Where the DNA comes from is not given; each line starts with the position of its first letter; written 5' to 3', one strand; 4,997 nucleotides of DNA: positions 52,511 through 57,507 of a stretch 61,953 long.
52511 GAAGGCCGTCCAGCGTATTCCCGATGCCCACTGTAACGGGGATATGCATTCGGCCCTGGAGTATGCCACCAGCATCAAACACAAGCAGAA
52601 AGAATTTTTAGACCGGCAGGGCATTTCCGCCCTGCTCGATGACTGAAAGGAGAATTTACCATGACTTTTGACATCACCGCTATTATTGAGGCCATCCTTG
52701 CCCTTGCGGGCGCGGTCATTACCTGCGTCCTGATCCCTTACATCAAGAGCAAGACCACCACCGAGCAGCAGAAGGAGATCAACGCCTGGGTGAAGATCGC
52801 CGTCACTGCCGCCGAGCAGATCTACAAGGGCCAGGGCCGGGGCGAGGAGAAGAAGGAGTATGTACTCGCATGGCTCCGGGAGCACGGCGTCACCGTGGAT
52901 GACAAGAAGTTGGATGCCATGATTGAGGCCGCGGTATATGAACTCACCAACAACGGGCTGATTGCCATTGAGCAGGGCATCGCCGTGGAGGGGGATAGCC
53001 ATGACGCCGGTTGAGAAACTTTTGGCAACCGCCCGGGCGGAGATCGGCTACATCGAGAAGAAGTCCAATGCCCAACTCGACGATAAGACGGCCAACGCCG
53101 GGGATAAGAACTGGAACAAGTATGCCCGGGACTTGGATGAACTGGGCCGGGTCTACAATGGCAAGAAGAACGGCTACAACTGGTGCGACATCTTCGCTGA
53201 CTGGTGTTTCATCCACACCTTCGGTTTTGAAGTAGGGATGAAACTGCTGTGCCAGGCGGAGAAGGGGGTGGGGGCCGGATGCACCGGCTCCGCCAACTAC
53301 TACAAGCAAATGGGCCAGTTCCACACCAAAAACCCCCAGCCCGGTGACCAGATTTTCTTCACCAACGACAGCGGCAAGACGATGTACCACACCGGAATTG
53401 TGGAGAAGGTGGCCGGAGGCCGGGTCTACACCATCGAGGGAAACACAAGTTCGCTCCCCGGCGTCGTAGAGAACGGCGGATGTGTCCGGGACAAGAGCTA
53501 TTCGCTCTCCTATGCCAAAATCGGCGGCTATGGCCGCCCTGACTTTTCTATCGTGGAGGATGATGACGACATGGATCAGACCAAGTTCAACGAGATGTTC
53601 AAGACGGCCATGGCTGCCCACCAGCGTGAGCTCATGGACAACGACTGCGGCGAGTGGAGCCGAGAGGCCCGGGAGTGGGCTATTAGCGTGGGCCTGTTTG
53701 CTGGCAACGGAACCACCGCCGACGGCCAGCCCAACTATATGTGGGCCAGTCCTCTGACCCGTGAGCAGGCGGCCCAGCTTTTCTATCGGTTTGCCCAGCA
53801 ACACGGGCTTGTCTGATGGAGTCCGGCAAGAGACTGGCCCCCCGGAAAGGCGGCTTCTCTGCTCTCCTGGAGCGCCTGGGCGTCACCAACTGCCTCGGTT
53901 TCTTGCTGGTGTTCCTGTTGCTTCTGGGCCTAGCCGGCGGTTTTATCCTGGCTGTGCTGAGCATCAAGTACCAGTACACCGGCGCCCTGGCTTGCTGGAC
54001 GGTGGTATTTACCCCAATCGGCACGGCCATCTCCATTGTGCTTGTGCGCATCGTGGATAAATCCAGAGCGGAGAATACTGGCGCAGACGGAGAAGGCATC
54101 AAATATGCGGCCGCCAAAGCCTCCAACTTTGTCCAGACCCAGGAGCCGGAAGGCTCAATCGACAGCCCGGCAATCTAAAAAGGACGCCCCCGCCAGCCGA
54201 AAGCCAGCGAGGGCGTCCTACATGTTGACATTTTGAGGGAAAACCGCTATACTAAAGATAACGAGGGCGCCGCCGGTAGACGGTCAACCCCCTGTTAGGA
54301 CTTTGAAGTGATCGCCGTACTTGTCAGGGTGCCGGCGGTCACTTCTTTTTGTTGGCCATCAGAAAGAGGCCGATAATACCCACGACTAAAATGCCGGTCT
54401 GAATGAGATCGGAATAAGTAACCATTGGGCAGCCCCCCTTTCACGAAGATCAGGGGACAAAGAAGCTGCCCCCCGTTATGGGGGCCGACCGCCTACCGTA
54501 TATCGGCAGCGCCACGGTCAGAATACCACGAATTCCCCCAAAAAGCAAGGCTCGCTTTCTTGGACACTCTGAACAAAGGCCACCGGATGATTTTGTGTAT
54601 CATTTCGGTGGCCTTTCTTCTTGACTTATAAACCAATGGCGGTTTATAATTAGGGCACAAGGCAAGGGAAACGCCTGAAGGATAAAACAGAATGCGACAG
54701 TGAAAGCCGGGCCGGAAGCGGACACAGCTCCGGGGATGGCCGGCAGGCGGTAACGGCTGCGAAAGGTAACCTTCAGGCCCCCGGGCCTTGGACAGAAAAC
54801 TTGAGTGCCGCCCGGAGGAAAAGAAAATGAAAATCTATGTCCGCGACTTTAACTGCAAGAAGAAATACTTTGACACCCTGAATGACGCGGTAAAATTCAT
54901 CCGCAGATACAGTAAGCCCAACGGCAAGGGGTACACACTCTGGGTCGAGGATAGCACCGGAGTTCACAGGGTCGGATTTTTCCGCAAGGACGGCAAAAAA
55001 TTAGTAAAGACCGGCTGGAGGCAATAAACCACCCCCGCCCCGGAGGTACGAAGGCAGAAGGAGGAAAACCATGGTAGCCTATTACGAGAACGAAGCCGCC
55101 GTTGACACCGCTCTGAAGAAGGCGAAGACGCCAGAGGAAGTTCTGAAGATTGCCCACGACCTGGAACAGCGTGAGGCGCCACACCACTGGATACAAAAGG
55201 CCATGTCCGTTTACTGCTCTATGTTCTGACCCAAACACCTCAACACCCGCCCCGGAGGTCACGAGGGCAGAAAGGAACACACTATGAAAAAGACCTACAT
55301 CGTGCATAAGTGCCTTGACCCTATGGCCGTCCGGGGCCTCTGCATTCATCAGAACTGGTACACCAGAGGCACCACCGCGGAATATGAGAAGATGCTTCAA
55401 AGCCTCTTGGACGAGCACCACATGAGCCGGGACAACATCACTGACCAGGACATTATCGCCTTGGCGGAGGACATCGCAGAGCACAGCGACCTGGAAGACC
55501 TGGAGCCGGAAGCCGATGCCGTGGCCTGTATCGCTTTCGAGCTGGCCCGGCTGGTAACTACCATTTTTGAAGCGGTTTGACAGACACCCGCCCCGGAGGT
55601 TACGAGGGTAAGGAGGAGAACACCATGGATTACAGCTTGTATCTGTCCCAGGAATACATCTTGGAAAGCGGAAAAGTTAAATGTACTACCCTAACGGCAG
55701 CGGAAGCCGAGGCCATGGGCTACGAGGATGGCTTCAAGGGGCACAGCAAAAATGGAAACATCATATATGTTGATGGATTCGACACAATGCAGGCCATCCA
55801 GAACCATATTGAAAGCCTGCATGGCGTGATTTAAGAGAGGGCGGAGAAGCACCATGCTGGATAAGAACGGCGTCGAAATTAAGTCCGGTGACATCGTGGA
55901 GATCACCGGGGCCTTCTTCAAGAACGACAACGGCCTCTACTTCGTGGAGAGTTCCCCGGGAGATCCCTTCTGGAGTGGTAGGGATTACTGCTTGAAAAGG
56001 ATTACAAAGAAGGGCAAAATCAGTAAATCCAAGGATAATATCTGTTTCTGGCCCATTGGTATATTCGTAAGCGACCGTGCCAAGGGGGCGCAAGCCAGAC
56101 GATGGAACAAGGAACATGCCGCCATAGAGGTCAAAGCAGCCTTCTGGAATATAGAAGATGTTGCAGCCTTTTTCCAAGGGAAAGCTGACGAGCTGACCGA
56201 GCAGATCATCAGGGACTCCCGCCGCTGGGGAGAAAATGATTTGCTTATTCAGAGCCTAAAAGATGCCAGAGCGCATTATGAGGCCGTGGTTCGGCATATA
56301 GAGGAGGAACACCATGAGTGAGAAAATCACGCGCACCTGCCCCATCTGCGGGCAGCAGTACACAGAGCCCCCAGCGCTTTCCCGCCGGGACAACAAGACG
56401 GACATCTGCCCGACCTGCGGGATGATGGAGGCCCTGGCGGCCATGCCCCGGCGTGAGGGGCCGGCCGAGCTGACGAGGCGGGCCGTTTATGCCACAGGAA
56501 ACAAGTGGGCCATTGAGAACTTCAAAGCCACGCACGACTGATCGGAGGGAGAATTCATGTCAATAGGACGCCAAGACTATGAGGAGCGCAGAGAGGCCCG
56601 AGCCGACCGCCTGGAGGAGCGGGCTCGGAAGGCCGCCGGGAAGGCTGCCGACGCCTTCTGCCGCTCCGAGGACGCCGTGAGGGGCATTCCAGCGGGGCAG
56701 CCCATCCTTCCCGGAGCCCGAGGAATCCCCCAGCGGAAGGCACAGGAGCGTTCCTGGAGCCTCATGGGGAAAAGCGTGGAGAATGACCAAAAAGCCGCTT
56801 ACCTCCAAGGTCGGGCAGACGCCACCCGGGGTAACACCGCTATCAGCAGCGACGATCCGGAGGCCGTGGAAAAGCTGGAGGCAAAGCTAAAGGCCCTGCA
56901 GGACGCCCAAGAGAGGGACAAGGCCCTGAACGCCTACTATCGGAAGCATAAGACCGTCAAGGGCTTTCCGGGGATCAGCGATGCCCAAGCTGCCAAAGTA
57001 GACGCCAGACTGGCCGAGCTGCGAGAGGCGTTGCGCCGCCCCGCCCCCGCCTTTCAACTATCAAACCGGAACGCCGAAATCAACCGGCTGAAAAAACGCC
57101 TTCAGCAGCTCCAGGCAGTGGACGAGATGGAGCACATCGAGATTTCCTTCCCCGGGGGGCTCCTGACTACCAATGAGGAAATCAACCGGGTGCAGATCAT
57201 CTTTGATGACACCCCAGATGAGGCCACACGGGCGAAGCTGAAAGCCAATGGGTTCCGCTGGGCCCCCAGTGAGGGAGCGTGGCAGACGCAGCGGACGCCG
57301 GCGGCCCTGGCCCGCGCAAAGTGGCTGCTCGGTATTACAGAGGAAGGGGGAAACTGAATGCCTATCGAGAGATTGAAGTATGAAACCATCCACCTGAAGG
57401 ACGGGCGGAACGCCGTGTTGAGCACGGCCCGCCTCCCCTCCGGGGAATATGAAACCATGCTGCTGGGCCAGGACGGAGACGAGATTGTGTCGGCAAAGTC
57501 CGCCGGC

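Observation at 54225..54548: Unannotated type I toxin-antitoxin: 28-aa holin-like toxin with a convergent sRNA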

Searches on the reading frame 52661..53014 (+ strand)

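Call 7: search_protein_families(library=pfam, proteins=[window:52661-53014:+], max_evalue=1)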
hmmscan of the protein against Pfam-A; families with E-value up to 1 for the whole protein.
window:52661-53014:+ (117 aa): 2 families
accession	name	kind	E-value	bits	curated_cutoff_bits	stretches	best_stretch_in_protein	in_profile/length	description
PF09682.15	Phage_holin_6_1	-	1.4e-17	64.4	24.9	1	5-96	5-100/101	Bacteriophage holin of superfamily 6 (Holin_LLH)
PF09991.14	DUF2232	-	0.06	12.9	27.8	1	9-66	85-145/290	Predicted membrane protein (DUF2232)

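Call 8: search_protein_families(library=ncbifam, proteins=[window:52661-53014:+], max_evalue=1)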
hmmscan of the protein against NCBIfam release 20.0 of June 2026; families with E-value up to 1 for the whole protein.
window:52661-53014:+ (117 aa): 2 families
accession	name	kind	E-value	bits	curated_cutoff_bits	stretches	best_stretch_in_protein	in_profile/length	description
TIGR01673.1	holin_LLH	equivalog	8.1e-07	29.5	34.75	1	8-98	4-107/108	phage holin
NF045844.1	BC85_0335_fam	subfamily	0.14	11.7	65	0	5-44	6-45/215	BC85_0335 family putative methyltransferase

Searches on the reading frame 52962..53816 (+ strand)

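Call 7: search_protein_families(library=pfam, proteins=[window:52962-53816:+], max_evalue=1)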
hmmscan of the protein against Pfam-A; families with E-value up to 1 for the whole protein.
window:52962-53816:+ (284 aa): 2 families
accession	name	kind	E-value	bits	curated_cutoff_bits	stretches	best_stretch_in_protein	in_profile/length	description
PF05257.22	CHAP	-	5.7e-11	43.2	26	1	68-161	2-81/81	CHAP domain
PF00877.26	NLPC_P60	-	0.12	12.9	23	1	110-146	34-70/105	NlpC/P60 family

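Call 8: search_protein_families(library=ncbifam, proteins=[window:52962-53816:+], max_evalue=1)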
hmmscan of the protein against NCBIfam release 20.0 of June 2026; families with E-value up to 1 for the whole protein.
window:52962-53816:+ (284 aa): 3 families
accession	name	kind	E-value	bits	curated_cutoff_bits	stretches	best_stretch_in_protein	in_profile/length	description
NF040678.1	EntFM_CwpFM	equivalog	0.0049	15.9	720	1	110-147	359-394/430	enterotoxin EntFM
NF052240.1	MIDASAdhsBdello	equivalog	0.13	11.4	700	1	170-202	34-66/378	MIDAS family adhesin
TIGR02594.1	TIGR02594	subfamily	0.69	10.2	70.55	0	72-163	39-114/132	TIGR02594 family protein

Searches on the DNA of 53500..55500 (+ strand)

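Call 5: search_rna_families(source=window, start=53500, end=55500, threshold=evalue, max_evalue=10, show_alignments=3)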
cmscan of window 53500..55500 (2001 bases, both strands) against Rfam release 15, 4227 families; matches with E-value up to 10: 5.
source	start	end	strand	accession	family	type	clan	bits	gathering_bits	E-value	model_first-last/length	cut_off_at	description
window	54570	54621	+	RF04056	mir-982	Gene; miRNA;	-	22.9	70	0.46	19-72/89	no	mir-982 microRNA precursor family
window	53865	53928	+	RF03384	mir-7180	Gene; miRNA;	-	20.5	78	0.32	9-48/58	no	mir-7180 microRNA precursor family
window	54300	54353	+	RF00236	ctRNA_pGA1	Gene; antisense;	-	17.4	45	2.4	1-79/79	no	ctRNA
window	54304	54347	+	RF00130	mir-192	Gene; miRNA;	-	16.6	54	2.2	17-60/76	no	mir-192/215 microRNA precursor family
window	53556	53619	+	RF01134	sR30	Gene; snRNA; snoRNA; CD-box;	-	15.6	38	0.67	1-57/57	no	Small nucleolar RNA sR30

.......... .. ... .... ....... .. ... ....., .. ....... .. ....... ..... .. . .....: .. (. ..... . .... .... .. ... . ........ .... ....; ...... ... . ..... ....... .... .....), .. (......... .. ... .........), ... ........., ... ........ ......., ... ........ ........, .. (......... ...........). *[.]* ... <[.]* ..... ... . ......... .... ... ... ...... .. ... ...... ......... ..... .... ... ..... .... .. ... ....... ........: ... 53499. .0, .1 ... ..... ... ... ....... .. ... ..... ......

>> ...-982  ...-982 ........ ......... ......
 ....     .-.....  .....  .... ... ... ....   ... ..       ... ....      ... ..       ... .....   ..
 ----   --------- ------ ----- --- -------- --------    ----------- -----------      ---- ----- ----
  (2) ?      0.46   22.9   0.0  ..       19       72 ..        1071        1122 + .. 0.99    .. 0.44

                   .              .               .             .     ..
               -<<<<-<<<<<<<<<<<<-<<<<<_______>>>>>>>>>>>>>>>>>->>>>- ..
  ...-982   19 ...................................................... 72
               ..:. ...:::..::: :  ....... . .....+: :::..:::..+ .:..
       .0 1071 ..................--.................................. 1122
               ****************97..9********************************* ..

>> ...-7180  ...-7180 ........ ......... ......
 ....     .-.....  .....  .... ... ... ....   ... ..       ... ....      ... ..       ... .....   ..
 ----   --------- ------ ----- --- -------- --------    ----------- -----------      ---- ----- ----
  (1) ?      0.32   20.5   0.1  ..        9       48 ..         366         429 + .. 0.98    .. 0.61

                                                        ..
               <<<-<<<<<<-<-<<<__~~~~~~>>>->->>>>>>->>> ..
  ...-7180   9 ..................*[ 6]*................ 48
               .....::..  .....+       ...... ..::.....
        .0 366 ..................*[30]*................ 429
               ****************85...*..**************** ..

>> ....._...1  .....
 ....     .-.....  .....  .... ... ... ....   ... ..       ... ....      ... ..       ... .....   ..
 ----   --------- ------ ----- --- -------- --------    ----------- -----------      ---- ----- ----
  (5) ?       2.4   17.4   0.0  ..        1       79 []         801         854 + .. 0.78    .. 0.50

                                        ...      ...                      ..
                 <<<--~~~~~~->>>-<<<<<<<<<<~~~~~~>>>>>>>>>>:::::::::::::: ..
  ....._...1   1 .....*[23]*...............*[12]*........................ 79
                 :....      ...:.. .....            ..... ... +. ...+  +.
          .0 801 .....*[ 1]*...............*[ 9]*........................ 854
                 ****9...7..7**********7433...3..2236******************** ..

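Call 10: search_dna_similar(query=window:54150-54700:+, collection=phages, mode=distant)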
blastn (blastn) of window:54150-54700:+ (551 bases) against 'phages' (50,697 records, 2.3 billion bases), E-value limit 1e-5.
No match.

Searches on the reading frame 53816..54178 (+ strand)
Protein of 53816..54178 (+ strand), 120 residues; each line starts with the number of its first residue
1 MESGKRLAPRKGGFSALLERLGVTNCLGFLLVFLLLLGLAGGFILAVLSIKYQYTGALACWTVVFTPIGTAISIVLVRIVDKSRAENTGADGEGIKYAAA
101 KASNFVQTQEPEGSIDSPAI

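Call 7: search_protein_families(library=pfam, proteins=[window:53816-54178:+], max_evalue=1)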
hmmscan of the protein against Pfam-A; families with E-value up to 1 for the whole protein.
window:53816-54178:+ (120 aa): 4 families
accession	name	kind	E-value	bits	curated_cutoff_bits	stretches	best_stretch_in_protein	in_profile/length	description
PF20599.3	DUF6796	-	0.0089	16.1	26.9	1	29-83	146-196/225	Family of unknown function (DUF6796)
PF14184.11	YrvL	-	0.053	14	27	1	27-79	10-62/127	Regulatory protein YrvL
PF10269.14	Tmemb_185A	-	0.087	12.9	23.1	1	31-88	56-112/252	Transmembrane Fragile-X-F protein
PF12698.13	ABC2_membrane_3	-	0.13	11.7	31.6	1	24-84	209-269/347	ABC-2 family transporter protein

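Call 8: search_protein_families(library=ncbifam, proteins=[window:53816-54178:+], max_evalue=1)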
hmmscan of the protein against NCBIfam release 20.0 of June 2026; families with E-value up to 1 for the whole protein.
window:53816-54178:+ (120 aa): 0 families

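Call 71: search_protein_families(library=phrogs, proteins=[window:53816-54178:+], max_evalue=0.01)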
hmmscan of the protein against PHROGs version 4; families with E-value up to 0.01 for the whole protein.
window:53816-54178:+ (120 aa): 0 families

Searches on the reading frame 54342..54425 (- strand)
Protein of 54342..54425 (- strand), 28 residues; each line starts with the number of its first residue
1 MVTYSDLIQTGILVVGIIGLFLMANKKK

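Call 7: search_protein_families(library=pfam, proteins=[window:54342-54425:-], max_evalue=1)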
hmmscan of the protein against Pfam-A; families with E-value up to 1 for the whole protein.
seq(28 aa): 1 family
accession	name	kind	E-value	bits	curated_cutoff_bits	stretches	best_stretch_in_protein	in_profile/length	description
PF16935.10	Hol_Tox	-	0.0066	16.7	23.3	1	1-28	1-33/34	Putative Holin-like Toxin (Hol-Tox)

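Call 8: search_protein_families(library=ncbifam, proteins=[window:54342-54425:-], max_evalue=1)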
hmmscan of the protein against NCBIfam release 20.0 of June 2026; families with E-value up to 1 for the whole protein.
seq(28 aa): 0 families

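Call 11: search_dna_similar(query=window:54342-54425:-, collection=phages, mode=protein, max_evalue=10, max_rows=30)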
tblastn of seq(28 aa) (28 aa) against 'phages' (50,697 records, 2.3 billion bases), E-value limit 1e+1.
No match.

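Call 59: list_cluster_members(proteins=[window:54342-54425:-, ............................, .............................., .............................])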
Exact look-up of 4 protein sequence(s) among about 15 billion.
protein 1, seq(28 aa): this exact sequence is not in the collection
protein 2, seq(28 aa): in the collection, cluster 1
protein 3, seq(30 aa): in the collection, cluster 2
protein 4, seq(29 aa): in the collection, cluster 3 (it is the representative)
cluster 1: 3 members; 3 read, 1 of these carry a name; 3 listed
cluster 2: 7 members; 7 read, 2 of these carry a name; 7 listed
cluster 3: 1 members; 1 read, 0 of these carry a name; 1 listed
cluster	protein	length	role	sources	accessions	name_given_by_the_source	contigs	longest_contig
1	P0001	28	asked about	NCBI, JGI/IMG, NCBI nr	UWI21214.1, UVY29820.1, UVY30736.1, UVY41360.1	MAG: hypothetical protein [Bacteriophage sp.] | hypothetical protein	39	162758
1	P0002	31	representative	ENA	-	-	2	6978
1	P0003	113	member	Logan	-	-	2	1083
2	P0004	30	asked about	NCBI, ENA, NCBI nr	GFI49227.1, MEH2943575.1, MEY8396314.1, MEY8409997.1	putative holin-like toxin [Lachnospiraceae bacterium 45-P1] | hypothetical protein IMSAGC020_00423 [Lachnospiraceae bacterium]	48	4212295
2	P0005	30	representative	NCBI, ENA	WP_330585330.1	putative holin-like toxin [Parablautia muri]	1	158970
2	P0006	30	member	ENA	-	-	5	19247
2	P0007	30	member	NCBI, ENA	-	-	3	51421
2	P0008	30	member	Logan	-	-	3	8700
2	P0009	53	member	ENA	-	-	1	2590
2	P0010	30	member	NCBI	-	-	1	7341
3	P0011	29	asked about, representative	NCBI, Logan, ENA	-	-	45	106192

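Call 71: search_protein_families(library=phrogs, proteins=[window:54342-54425:-], max_evalue=0.01)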
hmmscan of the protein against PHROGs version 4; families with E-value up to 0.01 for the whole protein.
seq(28 aa): 0 families

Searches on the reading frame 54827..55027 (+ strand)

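Call 7: search_protein_families(library=pfam, proteins=[window:54827-55027:+], max_evalue=1)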
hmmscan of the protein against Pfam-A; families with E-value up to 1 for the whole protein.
window:54827-55027:+ (66 aa): 1 family
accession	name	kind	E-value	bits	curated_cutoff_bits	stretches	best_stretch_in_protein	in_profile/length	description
PF01849.23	NAC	-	0.21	12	21.3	1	38-60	11-33/57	NAC domain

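Call 71: search_protein_families(library=phrogs, proteins=[window:54827-55027:+], max_evalue=0.01)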
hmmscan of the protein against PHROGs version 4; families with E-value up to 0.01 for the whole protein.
window:54827-55027:+ (66 aa): 0 families

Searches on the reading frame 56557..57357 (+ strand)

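Call 66: search_protein_families(library=pfam, proteins=[window:56557-57357:+], max_evalue=0.0001)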
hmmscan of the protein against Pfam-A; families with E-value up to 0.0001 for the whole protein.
window:56557-57357:+ (266 aa): 1 family
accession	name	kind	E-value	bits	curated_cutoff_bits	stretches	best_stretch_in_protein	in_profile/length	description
PF12083.13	DUF3560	-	9.2e-27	94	27.2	1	8-126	2-121/124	Domain of unknown function (DUF3560)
